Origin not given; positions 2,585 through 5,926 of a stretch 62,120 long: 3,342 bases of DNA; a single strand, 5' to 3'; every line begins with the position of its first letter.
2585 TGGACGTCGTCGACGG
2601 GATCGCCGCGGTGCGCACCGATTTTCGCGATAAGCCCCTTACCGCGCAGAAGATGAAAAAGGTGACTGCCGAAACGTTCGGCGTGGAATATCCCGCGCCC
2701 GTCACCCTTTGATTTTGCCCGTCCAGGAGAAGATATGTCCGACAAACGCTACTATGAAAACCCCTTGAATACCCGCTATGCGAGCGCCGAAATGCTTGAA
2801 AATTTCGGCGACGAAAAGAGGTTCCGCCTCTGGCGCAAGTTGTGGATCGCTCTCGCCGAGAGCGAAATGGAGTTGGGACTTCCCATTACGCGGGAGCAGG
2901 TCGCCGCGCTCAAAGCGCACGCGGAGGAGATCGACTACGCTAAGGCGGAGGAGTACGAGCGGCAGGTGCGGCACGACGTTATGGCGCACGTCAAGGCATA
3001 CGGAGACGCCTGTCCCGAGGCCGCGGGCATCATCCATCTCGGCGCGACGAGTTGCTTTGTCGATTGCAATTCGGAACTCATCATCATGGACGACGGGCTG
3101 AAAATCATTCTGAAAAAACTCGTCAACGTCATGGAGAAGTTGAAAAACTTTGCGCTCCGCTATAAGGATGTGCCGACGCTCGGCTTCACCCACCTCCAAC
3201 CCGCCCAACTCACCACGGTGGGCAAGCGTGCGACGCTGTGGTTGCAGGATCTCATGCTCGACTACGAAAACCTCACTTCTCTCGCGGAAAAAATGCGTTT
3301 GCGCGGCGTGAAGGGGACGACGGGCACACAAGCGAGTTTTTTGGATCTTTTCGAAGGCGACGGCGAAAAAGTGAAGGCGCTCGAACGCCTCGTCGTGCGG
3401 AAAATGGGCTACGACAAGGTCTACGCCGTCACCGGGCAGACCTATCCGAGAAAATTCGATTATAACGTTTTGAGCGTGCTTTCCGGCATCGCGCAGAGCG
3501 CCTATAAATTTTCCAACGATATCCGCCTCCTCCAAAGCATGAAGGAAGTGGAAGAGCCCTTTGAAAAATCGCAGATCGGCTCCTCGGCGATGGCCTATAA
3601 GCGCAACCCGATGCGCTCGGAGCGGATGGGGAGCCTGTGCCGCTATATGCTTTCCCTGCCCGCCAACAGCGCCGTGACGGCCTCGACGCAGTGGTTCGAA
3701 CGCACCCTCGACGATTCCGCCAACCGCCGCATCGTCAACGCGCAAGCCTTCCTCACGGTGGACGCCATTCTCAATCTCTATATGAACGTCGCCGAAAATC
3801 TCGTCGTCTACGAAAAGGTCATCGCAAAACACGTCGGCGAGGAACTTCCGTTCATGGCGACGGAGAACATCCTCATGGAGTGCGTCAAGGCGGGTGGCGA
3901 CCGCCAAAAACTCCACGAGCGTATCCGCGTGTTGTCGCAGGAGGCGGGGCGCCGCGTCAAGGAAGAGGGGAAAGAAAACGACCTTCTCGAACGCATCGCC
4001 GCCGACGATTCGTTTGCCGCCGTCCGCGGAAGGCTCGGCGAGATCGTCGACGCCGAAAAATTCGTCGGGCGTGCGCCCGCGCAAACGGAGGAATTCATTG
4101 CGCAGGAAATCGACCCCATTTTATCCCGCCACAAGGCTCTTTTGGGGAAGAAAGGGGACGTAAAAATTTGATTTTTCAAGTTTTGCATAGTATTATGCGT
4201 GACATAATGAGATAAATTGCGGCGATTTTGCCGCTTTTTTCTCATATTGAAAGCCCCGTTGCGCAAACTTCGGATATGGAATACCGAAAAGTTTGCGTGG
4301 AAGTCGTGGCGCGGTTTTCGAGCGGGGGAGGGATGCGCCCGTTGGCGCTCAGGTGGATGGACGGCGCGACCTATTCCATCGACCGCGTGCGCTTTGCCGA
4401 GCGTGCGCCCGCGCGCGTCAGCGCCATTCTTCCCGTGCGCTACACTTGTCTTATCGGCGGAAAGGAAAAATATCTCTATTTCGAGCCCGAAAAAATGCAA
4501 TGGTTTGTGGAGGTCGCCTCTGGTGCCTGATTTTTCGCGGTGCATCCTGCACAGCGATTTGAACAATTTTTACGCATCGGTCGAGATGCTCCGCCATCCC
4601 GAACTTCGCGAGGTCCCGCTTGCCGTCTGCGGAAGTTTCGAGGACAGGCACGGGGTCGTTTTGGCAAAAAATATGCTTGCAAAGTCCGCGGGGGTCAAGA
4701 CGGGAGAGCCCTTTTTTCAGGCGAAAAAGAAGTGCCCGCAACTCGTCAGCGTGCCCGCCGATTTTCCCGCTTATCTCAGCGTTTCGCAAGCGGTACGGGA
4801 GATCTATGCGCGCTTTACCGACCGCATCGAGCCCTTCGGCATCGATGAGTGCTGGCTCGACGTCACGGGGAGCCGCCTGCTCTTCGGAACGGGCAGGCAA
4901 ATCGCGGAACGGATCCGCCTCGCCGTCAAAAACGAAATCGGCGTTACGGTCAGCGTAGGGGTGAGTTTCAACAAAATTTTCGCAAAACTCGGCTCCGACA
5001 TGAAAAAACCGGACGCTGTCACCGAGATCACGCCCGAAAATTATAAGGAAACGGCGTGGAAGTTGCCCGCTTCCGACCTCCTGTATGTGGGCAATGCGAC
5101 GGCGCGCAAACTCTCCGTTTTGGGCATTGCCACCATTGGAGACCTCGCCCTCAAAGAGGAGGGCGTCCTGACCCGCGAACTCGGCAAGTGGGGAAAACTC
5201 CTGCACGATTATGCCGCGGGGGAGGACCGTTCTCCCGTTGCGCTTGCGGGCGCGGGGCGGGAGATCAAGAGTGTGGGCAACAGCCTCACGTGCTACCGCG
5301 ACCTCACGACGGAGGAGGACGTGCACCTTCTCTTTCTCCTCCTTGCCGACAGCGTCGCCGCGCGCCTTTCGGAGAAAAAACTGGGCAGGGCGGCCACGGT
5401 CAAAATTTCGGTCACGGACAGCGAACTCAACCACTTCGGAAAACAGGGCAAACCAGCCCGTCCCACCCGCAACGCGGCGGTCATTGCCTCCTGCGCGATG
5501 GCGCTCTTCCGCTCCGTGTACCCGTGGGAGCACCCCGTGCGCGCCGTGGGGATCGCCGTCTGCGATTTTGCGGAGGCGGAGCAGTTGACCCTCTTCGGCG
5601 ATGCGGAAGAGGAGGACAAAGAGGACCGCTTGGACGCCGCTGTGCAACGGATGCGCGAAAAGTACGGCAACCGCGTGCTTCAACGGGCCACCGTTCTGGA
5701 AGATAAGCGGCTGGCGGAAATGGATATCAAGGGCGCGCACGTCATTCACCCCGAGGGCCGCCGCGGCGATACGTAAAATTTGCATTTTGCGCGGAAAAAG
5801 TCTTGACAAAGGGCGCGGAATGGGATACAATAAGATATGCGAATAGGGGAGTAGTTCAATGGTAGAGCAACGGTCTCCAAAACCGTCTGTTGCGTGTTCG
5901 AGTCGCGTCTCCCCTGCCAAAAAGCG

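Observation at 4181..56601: Six copies of a conserved ~28-nt AT-rich composite-palindrome motif (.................-N4-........), each co-oriented with the local genes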

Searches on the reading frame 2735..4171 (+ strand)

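Call 27: search_protein_families(library=pfam, proteins=[window:2735-4171:+])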
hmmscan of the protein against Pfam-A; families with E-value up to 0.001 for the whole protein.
window:2735-4171:+ (478 aa): 2 families
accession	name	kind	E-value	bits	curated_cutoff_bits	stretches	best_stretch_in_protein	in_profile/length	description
PF00206.25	Lyase_1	-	5.4e-26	92.2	27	1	20-303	10-308/312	Lyase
PF10397.14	ADSL_C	-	1.7e-19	70.4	32.7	1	372-454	1-79/79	Adenylosuccinate lyase C-terminus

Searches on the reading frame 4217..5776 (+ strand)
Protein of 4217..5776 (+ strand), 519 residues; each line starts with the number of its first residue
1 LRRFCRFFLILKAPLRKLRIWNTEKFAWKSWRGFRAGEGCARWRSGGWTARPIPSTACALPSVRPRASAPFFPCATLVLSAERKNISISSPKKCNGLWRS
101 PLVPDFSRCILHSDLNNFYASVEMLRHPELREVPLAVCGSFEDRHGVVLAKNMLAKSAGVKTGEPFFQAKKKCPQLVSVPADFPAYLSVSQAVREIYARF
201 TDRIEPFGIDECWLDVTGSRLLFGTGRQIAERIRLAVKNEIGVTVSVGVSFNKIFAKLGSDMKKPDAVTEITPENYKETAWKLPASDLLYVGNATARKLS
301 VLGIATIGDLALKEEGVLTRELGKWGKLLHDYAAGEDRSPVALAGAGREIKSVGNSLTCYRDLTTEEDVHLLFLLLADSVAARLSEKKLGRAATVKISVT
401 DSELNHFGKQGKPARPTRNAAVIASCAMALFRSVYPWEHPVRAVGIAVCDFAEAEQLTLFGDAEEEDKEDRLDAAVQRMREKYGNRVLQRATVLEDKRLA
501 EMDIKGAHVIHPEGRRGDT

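Call 27: search_protein_families(library=pfam, proteins=[window:4217-5776:+])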
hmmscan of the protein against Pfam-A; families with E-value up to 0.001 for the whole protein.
window:4217-5776:+ (519 aa): 3 families
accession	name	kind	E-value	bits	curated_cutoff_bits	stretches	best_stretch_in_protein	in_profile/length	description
PF00817.25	IMS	-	3.9e-44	150.6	23.2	1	114-261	2-148/148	impB/mucB/samB family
PF11799.13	IMS_C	-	8.5e-18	65.2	20.7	1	351-459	2-109/109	impB/mucB/samB family C-terminal domain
PF21999.2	IMS_HHH_1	-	5.2e-06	27.3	27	1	291-337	6-53/53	DNA polymerase-iota, thumb domain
